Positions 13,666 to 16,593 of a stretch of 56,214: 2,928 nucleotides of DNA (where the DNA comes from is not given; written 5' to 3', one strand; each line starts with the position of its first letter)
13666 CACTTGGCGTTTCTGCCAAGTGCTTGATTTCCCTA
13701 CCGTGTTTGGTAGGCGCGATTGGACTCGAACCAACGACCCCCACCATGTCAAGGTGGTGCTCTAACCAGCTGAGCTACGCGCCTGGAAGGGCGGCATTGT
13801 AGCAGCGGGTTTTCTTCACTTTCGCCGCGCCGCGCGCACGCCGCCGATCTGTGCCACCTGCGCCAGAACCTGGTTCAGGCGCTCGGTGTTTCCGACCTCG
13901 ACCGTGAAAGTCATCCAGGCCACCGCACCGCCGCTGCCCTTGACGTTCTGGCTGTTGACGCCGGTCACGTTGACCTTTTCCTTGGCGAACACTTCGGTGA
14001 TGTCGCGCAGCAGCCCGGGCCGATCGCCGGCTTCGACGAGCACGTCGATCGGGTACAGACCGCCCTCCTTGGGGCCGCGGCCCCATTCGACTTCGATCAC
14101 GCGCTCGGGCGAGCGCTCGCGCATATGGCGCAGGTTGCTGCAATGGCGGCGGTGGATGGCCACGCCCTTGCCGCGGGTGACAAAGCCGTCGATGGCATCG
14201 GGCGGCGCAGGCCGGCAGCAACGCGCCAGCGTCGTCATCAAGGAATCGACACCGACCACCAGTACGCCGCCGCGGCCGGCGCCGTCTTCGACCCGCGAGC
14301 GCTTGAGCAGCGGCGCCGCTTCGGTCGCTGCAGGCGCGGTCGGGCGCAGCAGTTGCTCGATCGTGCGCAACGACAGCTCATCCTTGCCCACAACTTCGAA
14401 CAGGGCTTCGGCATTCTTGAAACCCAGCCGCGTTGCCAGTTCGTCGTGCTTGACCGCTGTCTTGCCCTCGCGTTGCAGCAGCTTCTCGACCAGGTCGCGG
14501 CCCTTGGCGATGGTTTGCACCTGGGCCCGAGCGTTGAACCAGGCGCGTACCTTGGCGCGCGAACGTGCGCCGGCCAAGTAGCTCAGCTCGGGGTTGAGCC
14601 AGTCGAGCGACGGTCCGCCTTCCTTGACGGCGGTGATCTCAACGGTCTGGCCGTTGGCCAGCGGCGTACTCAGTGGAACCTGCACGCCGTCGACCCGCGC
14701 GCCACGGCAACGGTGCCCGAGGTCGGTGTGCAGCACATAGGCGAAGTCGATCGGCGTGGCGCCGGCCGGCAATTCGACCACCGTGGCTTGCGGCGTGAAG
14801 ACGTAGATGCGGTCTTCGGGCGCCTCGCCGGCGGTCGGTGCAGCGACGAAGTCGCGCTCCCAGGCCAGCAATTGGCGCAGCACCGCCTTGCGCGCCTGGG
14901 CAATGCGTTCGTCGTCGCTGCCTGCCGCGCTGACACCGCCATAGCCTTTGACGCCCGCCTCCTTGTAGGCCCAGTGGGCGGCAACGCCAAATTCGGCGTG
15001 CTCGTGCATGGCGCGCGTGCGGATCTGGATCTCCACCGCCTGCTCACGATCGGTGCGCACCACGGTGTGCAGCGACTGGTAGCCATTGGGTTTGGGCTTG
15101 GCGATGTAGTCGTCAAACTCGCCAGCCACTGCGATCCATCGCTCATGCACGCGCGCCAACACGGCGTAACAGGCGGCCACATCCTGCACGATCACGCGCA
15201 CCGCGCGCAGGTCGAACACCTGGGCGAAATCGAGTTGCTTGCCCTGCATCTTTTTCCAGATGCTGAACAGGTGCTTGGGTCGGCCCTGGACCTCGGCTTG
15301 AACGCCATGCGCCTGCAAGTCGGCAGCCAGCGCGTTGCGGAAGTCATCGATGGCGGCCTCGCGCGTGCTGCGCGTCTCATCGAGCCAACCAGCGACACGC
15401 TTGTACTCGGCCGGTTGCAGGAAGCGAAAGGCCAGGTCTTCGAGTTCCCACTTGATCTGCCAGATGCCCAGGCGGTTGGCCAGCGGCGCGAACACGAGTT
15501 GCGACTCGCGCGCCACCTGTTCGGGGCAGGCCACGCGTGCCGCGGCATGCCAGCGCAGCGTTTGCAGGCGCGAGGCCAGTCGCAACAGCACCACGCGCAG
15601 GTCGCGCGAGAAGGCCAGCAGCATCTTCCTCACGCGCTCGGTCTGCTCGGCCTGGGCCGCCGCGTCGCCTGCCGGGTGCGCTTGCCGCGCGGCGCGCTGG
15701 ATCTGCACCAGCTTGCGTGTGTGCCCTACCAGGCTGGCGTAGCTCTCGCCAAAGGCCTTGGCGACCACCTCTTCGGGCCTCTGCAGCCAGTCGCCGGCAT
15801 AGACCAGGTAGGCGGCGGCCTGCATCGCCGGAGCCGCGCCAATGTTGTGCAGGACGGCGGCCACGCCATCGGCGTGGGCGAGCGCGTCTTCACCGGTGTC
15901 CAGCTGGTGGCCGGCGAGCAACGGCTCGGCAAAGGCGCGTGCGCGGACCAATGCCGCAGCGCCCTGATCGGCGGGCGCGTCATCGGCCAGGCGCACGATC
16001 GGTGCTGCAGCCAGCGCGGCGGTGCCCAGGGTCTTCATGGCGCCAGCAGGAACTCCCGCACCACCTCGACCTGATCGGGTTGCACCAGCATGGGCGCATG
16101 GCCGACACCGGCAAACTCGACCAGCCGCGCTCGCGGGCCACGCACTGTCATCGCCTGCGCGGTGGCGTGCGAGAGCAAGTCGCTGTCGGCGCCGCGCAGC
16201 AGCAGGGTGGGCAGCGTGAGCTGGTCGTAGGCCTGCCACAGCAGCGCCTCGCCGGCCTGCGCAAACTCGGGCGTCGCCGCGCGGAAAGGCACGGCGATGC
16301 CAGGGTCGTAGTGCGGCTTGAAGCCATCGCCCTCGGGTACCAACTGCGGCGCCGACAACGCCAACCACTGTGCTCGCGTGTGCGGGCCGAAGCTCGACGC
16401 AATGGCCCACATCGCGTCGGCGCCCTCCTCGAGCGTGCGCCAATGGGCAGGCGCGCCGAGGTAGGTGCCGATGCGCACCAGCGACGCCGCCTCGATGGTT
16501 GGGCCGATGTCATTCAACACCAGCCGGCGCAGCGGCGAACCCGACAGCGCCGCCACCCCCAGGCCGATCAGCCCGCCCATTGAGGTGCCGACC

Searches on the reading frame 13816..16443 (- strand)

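Call 43: search_protein_families(library=pfam, proteins=[window:13816-16443:-], max_evalue=0.00001)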
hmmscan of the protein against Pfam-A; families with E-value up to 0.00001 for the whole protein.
window:13816-16443:- (875 aa): 6 families
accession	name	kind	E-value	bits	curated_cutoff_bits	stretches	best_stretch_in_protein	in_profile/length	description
PF13328.12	HD_4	-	2e-44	151.5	27.2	1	168-328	1-156/156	HD domain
PF04607.23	RelA_SpoT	-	1e-39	135.8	27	1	387-496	1-111/113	Region found in RelA / SpoT proteins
PF02824.27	TGS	-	4.8e-21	75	22.2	1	546-603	1-58/60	TGS domain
PF13291.12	ACT_4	-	5.8e-15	56.2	27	1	795-874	3-80/80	ACT domain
PF01842.31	ACT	-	1.8e-10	40.8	27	1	801-867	3-65/66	ACT domain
PF22629.2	ACT_AHAS_ss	-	4.3e-09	36.8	27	1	805-869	5-65/67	AHAS small subunit-like ACT domain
